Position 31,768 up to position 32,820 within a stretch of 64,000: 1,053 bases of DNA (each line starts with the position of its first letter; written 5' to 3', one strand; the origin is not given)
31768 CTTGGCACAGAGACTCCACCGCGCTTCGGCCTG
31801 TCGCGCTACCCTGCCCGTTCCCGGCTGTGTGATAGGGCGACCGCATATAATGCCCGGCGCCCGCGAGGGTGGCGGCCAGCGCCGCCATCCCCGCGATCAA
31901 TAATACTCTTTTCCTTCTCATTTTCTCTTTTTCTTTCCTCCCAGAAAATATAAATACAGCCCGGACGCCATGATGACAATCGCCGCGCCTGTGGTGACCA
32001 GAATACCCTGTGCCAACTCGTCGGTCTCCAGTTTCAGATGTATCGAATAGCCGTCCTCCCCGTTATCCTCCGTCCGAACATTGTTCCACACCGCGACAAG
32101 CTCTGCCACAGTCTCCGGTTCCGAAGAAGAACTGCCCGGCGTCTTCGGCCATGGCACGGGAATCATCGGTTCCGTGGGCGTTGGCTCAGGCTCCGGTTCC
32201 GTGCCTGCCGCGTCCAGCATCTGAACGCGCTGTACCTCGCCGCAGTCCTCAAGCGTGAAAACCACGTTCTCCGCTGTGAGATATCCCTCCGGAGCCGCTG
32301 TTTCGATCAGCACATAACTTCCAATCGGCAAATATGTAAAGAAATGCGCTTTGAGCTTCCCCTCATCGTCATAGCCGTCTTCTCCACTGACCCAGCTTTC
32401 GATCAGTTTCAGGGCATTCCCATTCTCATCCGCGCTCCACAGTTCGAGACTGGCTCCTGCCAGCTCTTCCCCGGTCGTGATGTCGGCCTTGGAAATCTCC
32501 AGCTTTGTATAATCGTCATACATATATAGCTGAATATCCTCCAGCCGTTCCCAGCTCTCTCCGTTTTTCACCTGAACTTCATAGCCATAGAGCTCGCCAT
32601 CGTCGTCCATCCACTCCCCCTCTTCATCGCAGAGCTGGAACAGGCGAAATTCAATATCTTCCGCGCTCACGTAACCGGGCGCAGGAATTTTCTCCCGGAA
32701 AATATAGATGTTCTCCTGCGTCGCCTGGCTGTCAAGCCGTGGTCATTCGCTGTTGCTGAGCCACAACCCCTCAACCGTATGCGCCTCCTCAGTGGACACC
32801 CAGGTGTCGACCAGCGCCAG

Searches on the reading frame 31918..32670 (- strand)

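Call 82: search_protein_families(library=pfam, proteins=[window:31918-32670:-], max_evalue=0.00001)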
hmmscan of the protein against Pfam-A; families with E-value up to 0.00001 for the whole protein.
window:31918-32670:- (250 aa): 1 family
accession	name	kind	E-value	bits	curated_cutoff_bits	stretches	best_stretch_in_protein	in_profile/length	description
PF17802.7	SpaA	-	5.2e-14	52.6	23.1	1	56-153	2-89/91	Prealbumin-like fold domain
